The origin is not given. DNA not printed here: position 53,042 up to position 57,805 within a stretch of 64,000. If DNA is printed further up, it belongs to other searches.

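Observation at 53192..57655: Giant fusion of a FAD-linked oxidase with a SAM-methyltransferase-like domain plus a 600-aa unknown tail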

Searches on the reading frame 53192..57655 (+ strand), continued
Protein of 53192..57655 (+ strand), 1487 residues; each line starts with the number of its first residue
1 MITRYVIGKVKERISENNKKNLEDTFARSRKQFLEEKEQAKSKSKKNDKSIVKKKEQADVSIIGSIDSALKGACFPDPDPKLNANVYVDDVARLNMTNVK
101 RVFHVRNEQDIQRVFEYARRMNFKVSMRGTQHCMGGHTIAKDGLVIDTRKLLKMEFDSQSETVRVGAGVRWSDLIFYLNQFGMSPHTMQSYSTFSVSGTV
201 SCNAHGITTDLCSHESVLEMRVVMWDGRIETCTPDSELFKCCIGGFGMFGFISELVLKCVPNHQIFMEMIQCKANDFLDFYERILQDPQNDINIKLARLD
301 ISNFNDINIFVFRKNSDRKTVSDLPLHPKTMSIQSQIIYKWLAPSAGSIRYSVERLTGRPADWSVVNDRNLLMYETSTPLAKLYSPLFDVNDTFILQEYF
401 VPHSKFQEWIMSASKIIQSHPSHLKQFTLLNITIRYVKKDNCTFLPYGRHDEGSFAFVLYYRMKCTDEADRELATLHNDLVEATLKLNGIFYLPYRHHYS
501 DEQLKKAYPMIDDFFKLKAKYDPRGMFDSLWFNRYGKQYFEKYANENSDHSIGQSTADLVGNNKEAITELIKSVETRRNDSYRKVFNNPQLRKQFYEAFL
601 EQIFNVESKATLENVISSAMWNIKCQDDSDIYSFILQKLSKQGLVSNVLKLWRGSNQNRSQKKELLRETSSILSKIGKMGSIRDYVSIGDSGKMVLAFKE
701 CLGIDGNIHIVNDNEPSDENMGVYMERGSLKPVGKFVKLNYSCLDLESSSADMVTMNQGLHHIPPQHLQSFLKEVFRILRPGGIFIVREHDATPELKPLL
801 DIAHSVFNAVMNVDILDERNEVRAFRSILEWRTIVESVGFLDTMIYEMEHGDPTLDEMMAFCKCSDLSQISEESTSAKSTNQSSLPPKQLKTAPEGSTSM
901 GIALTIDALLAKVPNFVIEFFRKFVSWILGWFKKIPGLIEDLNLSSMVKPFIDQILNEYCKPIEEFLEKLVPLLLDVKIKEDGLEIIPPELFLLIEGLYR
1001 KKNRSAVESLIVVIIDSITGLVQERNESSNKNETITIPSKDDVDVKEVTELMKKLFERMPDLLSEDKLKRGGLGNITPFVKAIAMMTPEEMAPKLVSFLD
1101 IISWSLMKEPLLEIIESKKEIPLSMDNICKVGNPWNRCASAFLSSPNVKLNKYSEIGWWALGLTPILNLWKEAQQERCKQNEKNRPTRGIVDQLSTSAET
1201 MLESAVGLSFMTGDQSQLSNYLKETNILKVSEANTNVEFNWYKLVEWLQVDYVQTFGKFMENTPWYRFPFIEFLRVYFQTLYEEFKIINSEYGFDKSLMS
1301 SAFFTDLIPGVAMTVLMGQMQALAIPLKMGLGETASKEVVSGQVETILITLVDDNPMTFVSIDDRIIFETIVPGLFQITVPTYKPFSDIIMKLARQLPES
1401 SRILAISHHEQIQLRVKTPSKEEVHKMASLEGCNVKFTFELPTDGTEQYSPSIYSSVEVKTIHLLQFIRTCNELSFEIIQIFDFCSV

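Call 24: search_protein_families(library=pfam, proteins=[L002:7612-7977:+, L002:10238-11302:+, L004:4202-5182:+, L009:6849-10217:+, L020:7294-9711:+, L020:9725-10858:-, L011:7056-9302:+, L012:6342-8627:+, L015:5269-7836:+, L005:7552-8037:+], max_evalue=0.01)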
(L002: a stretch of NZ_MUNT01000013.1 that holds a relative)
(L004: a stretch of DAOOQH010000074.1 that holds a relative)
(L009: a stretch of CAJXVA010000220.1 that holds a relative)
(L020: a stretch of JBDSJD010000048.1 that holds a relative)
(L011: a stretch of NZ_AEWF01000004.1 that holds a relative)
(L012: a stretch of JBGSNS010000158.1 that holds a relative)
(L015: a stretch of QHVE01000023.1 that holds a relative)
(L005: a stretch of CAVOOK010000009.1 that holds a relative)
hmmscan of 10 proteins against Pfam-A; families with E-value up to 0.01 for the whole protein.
L002:7612-7977:+ (121 aa): 2 families
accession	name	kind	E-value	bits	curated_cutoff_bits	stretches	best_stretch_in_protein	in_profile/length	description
PF05656.20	DUF805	-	4.4e-20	72.6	25.7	1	10-107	2-110/111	Protein of unknown function (DUF805)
PF13396.11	PLDc_N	-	7e-05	23.1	23.3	1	56-89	4-36/42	Phospholipase_D-nuclease N-terminal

L002:10238-11302:+ (354 aa): 0 families

L004:4202-5182:+ (326 aa): 0 families

L009:6849-10217:+ (1122 aa): 6 families
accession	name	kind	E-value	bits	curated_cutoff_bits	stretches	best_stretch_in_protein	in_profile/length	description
PF01565.28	FAD_binding_4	-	3.2e-22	79.1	26.4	1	398-529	3-139/139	FAD binding domain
PF05656.20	DUF805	-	1.1e-12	48.8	25.7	1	268-366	2-111/111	Protein of unknown function (DUF805)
PF08241.18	Methyltransf_11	-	1.4e-06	29.3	21.2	1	988-1041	46-95/95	Methyltransferase domain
PF13649.12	Methyltransf_25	-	5.6e-05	24.2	27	1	990-1037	52-97/97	Methyltransferase domain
PF08242.18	Methyltransf_12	-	0.0013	19.8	30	1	997-1039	58-98/98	Methyltransferase domain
PF13847.12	Methyltransf_31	-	0.0066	16.6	27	0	988-1049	58-117/145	Methyltransferase domain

L020:7294-9711:+ (805 aa): 2 families
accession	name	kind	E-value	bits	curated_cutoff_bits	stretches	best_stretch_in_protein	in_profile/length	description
PF01565.28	FAD_binding_4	-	1.3e-22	80.4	26.4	1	44-171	4-136/139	FAD binding domain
PF04030.19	ALO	-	0.0097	16.1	23.1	0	329-462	122-254/258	D-arabinono-1,4-lactone oxidase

L020:9725-10858:- (377 aa): 5 families
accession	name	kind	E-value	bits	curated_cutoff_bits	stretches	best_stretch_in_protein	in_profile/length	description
PF08241.18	Methyltransf_11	-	5.9e-06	27.3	21.2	1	254-297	54-95/95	Methyltransferase domain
PF13489.12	Methyltransf_23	-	0.00011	22.5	27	1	269-352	90-160/164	Methyltransferase domain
PF13649.12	Methyltransf_25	-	0.00021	22.4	27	1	255-293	59-97/97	Methyltransferase domain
PF13847.12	Methyltransf_31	-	0.0043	17.2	27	1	256-334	70-141/145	Methyltransferase domain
PF08242.18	Methyltransf_12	-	0.0094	17.1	30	0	241-295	46-98/98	Methyltransferase domain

L011:7056-9302:+ (748 aa): 4 families
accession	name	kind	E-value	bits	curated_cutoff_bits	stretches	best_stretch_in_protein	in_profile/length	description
PF01565.28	FAD_binding_4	-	6.9e-28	97.5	26.4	1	314-448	1-138/139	FAD binding domain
PF03009.23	GDPD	-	5e-18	66.5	23.6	1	61-290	9-242/244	Glycerophosphoryl diester phosphodiesterase family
PF04030.19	ALO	-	4.6e-08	33.5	23.1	1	473-740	1-256/258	D-arabinono-1,4-lactone oxidase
PF02913.24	FAD-oxidase_C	-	0.00034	20.8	21.2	1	604-733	124-242/248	FAD linked oxidases, C-terminal domain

L012:6342-8627:+ (761 aa): 2 families
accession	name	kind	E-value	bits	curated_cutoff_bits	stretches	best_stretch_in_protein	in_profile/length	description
PF01565.28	FAD_binding_4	-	1.5e-26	93.2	26.4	1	328-459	4-138/139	FAD binding domain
PF03009.23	GDPD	-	4.8e-24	86.2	23.6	1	61-303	1-243/244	Glycerophosphoryl diester phosphodiesterase family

L015:5269-7836:+ (855 aa): 1 family
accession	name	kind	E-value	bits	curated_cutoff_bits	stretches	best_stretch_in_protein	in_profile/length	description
PF01565.28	FAD_binding_4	-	1.8e-24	86.4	26.4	1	86-217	2-138/139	FAD binding domain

L005:7552-8037:+ (161 aa): 2 families
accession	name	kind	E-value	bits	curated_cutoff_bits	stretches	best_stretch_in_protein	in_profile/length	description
PF05656.20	DUF805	-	3e-20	73.2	25.7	1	50-148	2-111/111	Protein of unknown function (DUF805)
PF13396.11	PLDc_N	-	0.0049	17.2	23.3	1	96-129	4-36/42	Phospholipase_D-nuclease N-terminal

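Call 26: search_protein_families(library=pfam, proteins=[L032:3943-6390:+, L029:5624-7912:+, L029:11283-12326:+, L028:7255-7929:+, L027:9571-10056:+, L023:6281-7777:-, L023:10247-11839:-, L031:6018-7226:+, L046:6586-7548:+, L048:79-867:+], max_evalue=0.001)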
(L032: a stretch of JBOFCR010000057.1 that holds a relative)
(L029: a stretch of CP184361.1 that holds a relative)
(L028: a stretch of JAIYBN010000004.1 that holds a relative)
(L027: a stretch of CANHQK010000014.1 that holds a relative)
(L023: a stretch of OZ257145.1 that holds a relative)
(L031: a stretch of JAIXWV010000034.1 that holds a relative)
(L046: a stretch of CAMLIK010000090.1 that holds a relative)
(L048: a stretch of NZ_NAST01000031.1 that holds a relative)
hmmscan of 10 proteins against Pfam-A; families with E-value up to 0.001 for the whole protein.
L032:3943-6390:+ (815 aa): 1 family
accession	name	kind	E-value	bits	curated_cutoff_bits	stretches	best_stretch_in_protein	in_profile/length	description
PF01804.23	Penicil_amidase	-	2.2e-218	728.1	21.3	1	64-803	1-675/675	Penicillin amidase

L029:5624-7912:+ (762 aa): 6 families
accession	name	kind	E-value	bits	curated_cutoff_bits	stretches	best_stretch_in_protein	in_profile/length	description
PF02896.24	PEP-utilizers_C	-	6.6e-105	350.9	22.8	1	430-716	4-291/293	PEP-utilising enzyme, PEP-binding domain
PF05524.18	PEP-utilisers_N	-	4.9e-29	101.4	24.4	1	183-304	2-121/121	PEP-utilising enzyme, N-terminal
PF01590.32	GAF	-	1.8e-19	71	22.4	1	20-156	1-132/133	GAF domain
PF00391.29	PEP-utilizers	-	3e-19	68.8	23.1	1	330-402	2-72/72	PEP-utilising enzyme, mobile domain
PF13185.12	GAF_2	-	1.7e-15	57.9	28.6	1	19-157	2-135/136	GAF domain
PF13492.12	GAF_3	-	9.1e-11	42.7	27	1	21-159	2-129/129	GAF domain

L029:11283-12326:+ (347 aa): 0 families

L028:7255-7929:+ (224 aa): 0 families

L027:9571-10056:+ (161 aa): 1 family
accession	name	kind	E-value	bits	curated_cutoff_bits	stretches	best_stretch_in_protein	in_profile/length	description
PF11220.13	DUF3015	-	5.8e-39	133.7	25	1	35-160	3-132/142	Protein of unknown function (DUF3015)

L023:6281-7777:- (498 aa): 8 families
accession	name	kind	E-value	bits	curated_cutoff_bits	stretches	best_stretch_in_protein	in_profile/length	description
PF00478.31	IMPDH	-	1.2e-160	534.7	25.6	1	19-484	1-345/345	IMP dehydrogenase / GMP reductase domain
PF00571.33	CBS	-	4.5e-21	75.4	24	2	104-152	5-53/57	CBS domain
PF03060.21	NMO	-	7.4e-14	52.3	28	1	272-383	127-234/331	Nitronate monooxygenase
PF01070.24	FMN_dh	-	5.3e-10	39.3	24.9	1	269-374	208-305/350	FMN-dependent dehydrogenase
PF01645.23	Glu_synthase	-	3.8e-05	23.5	20.4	1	266-371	190-304/369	Conserved region in glutamate synthase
PF00977.27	His_biosynth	-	0.00012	22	23.6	0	336-373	67-221/228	Histidine biosynthesis protein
PF04131.20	NanE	-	0.00034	20.3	27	0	245-373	58-175/192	Putative N-acetylmannosamine-6-phosphate epimerase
PF01729.25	QRPTase_C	-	0.00038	20.7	23.1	0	240-309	89-156/169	Quinolinate phosphoribosyl transferase, C-terminal domain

L023:10247-11839:- (530 aa): 5 families
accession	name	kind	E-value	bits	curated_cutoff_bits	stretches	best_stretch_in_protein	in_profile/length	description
PF00117.34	GATase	-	1.9e-47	161.9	22.8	1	20-205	1-189/190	Glutamine amidotransferase class-I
PF00958.27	GMP_synt_C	-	3e-42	143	27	1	438-529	1-92/92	GMP synthase C terminal domain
PF02540.23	NAD_synthase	-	1.1e-09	38.2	21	1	228-259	14-45/242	NAD synthase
PF07722.19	Peptidase_C26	-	1.2e-09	38.7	20.5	1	83-188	100-219/219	Peptidase C26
PF03054.22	tRNA_Me_trans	-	0.00081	19.5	20.6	0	234-270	2-37/202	tRNA methyl transferase HUP domain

L031:6018-7226:+ (402 aa): 1 family
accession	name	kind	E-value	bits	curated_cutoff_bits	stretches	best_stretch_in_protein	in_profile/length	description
PF07396.17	Porin_O_P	-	3.6e-13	49.9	20.9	1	79-376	28-335/370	Phosphate-selective porin O and P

L046:6586-7548:+ (320 aa): 2 families
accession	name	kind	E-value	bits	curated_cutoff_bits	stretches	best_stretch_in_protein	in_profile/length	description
PF03466.25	LysR_substrate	-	2.1e-27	96.3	28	1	101-311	2-208/209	LysR substrate binding domain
PF00126.33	HTH_1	-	7.3e-22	77.5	26.6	1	21-78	3-60/60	Bacterial regulatory helix-turn-helix protein, lysR family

L048:79-867:+ (262 aa): 1 family
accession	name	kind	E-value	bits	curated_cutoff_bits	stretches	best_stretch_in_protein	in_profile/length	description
PF01569.27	PAP2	-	4.9e-14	52.6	27.2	1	139-232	16-116/130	PAP2 superfamily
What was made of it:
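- A PAP2 gene upstream of the oxidase in Gilliamella (call 26).
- Tried and rejected: Housekeeping neighbours of the oxidase-only genes (ptsP, guaA/B, a PvdQ-like amidase) were uninformative (call 26).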

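Call 39: search_protein_families(library=pfam, proteins=[L001:15-11285:+, L010:7473-10214:+, L022:7581-10214:+, L004:1486-3231:+, L052:7399-10026:+], max_evalue=0.001)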
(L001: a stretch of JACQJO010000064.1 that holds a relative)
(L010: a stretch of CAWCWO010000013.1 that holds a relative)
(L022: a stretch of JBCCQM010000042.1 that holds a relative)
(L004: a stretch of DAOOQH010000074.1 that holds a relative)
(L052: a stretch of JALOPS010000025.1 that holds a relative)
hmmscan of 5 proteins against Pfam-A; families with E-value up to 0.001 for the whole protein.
L001:15-11285:+ (3756 aa): 7 families
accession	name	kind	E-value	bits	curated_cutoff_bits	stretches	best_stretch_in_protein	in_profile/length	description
PF01565.28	FAD_binding_4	-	2.2e-23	83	26.4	1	2685-2813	4-138/139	FAD binding domain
PF18603.7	LAL_C2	-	2.3e-07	31.4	29.4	1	620-692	3-77/78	L-amino acid ligase C-terminal domain 2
PF08241.18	Methyltransf_11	-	2e-05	25.6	21.2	1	3296-3338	55-95/95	Methyltransferase domain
PF13489.12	Methyltransf_23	-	2.4e-05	24.5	27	1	3280-3399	61-160/164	Methyltransferase domain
PF13535.11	ATP-grasp_4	-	3.1e-05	24.1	27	1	405-569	2-157/160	ATP-grasp domain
PF04030.19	ALO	-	4.6e-05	23.7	23.1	1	2896-3100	56-254/258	D-arabinono-1,4-lactone oxidase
PF13649.12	Methyltransf_25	-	0.00074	20.6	27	0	3296-3334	59-97/97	Methyltransferase domain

L010:7473-10214:+ (913 aa): 5 families
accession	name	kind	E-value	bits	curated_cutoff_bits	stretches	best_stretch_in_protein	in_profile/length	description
PF01565.28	FAD_binding_4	-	2.4e-21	76.3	26.4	1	190-321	3-139/139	FAD binding domain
PF05656.20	DUF805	-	8.3e-14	52.4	25.7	1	60-158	2-111/111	Protein of unknown function (DUF805)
PF08241.18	Methyltransf_11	-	5.2e-08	33.8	21.2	1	779-832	46-95/95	Methyltransferase domain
PF13649.12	Methyltransf_25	-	2e-06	28.8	27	1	780-828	51-97/97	Methyltransferase domain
PF08242.18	Methyltransf_12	-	0.00023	22.3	30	1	788-830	57-98/98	Methyltransferase domain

L022:7581-10214:+ (877 aa): 5 families
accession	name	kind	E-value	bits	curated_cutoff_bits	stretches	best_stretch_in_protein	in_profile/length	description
PF01565.28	FAD_binding_4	-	2.1e-25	89.5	26.4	1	153-285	2-139/139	FAD binding domain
PF05656.20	DUF805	-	5.1e-14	53.1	25.7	1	23-122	1-111/111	Protein of unknown function (DUF805)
PF08241.18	Methyltransf_11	-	1e-08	36.2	21.2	1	743-796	46-95/95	Methyltransferase domain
PF13649.12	Methyltransf_25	-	3.5e-07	31.2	27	1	745-792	52-97/97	Methyltransferase domain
PF08242.18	Methyltransf_12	-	8e-05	23.7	30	1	698-793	7-97/98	Methyltransferase domain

L004:1486-3231:+ (581 aa): 2 families
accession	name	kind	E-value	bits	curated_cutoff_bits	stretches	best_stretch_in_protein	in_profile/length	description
PF01565.28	FAD_binding_4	-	2.7e-20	72.9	26.4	1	155-282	6-138/139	FAD binding domain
PF05656.20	DUF805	-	8.9e-19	68.4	25.7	1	13-110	1-110/111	Protein of unknown function (DUF805)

L052:7399-10026:+ (875 aa): 2 families
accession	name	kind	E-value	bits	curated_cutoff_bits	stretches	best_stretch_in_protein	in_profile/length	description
PF01565.28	FAD_binding_4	-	1.2e-23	83.8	26.4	1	96-227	3-139/139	FAD binding domain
PF04030.19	ALO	-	0.00012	22.3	23.1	1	391-521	124-253/258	D-arabinono-1,4-lactone oxidase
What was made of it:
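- DUF805-oxidase-MTase fusions: L009, L010, L022 (calls 24, 39).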
